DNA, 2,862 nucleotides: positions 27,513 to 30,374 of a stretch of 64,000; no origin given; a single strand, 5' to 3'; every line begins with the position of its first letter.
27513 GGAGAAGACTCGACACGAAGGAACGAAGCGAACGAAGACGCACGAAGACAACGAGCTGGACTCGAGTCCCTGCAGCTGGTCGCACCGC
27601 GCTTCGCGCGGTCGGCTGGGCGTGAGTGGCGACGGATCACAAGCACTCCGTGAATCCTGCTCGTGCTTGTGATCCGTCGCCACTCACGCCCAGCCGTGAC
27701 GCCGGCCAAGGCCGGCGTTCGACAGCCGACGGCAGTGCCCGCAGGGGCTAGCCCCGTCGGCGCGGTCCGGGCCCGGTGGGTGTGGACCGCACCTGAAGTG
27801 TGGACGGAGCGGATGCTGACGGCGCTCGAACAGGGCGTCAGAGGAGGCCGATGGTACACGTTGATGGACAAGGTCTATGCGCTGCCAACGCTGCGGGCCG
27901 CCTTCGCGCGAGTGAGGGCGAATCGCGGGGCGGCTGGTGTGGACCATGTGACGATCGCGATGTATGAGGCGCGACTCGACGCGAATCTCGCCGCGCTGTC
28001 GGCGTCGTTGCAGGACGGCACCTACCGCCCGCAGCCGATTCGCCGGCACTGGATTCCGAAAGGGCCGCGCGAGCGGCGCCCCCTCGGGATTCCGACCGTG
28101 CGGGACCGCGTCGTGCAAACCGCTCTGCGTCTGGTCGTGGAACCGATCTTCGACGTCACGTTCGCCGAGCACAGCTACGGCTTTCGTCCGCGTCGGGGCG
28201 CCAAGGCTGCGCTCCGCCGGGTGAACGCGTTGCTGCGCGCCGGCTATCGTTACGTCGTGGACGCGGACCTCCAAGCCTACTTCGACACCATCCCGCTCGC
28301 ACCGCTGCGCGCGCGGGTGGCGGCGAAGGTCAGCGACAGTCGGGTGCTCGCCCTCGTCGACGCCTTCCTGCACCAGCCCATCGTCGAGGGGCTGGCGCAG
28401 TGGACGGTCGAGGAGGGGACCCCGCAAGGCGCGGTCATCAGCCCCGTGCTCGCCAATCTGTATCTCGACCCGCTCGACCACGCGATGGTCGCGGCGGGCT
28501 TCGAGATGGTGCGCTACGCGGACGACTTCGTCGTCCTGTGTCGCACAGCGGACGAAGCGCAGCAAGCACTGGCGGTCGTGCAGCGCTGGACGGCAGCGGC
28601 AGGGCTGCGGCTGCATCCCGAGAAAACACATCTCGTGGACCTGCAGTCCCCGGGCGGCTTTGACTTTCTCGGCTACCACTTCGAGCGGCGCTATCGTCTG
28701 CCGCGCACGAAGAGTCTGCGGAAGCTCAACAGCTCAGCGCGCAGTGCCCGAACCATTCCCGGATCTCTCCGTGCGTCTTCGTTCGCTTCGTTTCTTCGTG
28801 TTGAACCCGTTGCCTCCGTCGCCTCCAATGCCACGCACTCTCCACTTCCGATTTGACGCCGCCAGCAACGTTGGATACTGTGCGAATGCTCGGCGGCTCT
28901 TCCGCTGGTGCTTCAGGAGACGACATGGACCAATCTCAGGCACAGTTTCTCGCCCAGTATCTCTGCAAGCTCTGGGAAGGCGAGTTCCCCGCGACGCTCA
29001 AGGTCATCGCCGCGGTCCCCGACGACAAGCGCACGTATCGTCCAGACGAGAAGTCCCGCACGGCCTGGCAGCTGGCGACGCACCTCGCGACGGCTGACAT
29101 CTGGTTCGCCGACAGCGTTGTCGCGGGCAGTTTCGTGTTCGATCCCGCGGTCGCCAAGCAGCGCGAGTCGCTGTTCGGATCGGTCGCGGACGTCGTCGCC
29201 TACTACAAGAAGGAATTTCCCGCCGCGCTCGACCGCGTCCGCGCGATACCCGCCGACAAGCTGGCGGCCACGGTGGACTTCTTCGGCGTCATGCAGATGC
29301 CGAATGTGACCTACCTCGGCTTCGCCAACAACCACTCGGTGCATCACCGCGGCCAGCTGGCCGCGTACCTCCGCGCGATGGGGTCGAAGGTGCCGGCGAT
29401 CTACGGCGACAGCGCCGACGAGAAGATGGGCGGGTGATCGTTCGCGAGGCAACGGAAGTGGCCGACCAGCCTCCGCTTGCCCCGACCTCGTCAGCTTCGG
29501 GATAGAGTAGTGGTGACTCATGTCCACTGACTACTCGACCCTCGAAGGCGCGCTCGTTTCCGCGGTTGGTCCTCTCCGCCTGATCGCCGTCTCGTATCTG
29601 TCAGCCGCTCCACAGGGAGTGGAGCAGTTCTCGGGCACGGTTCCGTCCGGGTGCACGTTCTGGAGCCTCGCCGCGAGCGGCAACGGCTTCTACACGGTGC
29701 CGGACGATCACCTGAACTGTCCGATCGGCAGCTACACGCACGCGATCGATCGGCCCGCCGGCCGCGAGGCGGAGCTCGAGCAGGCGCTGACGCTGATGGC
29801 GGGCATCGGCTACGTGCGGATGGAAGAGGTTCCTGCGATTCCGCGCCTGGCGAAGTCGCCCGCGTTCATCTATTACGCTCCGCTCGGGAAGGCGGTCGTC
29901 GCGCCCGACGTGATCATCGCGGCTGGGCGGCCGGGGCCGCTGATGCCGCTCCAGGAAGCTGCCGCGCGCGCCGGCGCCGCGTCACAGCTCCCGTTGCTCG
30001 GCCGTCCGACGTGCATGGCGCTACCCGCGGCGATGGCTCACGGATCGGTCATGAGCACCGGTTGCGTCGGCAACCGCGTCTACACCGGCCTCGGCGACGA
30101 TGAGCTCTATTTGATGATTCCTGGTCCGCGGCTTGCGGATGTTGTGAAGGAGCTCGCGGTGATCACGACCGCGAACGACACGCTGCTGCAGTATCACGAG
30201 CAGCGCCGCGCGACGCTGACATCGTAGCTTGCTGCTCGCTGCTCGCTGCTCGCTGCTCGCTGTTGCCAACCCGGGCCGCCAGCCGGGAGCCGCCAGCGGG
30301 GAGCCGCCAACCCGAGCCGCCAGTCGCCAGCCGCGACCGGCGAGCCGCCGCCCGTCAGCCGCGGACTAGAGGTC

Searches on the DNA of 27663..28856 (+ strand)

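Call 21: search_rna_families(sources=[L086, L087], threshold=gathering)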
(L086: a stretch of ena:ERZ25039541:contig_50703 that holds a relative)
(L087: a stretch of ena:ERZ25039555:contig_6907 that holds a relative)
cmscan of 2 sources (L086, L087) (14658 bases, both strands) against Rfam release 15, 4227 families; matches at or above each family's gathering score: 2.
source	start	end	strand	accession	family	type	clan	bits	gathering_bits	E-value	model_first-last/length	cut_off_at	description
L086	4341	4419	+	RF00029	Intron_gpII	Intron;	-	56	40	6.2e-09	1-77/77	no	Group II catalytic intron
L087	4341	4419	+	RF00029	Intron_gpII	Intron;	-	55.5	40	7.9e-09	1-77/77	no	Group II catalytic intron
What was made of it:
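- Those loci have RF00029 (D5-D6) at 56 bits (call 21).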

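Call 70: search_rna_families(source=L086, start=2300, end=4600, threshold=evalue, max_evalue=1)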
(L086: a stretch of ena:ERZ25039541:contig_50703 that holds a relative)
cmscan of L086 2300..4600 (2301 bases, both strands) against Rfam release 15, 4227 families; matches with E-value up to 1: 5.
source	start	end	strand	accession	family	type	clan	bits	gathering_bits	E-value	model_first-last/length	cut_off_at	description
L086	4341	4419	+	RF00029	Intron_gpII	Intron;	-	56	40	9.7e-10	1-77/77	no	Group II catalytic intron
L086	2441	2527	-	RF04104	MIR918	Gene; miRNA;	-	34.1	268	0.0011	1-265/265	no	MIR918 microRNA precursor family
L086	4343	4375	+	RF04356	Plastid-ndhA-ndhB-1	Intron;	CL00155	23.9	61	0.019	9-42/49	no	Plastid-ndhA-ndhB-1 group II-D5 intron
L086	4343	4375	+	RF04336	Plastid-petD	Intron;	-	22.7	65.5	0.1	10-43/47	no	Plastid-petD group II-D5 intron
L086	3267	3325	-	RF02564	naRNA4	Gene; sRNA;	-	20.8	59.5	0.9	1-77/77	no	Nucleoid-associated noncoding RNA 4 (CssrE)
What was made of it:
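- On Group IIC (class C) intron, tested on the full-length relatives: Only RF00029 matched, and no D1-D4 family hit appeared (call 70).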

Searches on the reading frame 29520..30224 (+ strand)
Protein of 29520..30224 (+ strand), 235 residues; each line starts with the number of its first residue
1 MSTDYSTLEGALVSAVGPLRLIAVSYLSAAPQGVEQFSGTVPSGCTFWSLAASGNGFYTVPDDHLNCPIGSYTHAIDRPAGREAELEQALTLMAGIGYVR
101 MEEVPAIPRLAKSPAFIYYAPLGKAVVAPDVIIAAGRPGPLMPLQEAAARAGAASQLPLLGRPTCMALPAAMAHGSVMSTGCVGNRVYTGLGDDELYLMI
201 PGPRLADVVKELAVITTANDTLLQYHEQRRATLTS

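Call 64: list_cluster_members(proteins=[P0001, window:29520-30224:+, window:30802-32400:-, window:23674-24384:-])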
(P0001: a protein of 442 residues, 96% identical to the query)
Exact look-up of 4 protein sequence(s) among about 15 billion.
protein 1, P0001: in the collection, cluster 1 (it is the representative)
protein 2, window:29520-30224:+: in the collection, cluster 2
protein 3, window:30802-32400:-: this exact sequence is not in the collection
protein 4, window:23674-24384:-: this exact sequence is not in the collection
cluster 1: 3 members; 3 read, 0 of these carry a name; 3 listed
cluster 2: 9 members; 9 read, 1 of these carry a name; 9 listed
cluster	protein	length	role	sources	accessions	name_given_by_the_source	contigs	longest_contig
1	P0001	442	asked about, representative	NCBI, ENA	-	-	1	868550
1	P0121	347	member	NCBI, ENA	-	-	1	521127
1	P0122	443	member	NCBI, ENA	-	-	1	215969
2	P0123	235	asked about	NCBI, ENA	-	-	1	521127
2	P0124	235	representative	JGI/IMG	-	uncharacterized protein (DUF169 family)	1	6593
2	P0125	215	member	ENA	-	-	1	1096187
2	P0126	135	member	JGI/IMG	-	-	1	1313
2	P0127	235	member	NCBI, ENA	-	-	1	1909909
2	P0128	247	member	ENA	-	-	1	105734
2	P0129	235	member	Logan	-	-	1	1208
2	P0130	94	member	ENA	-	-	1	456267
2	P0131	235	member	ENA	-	-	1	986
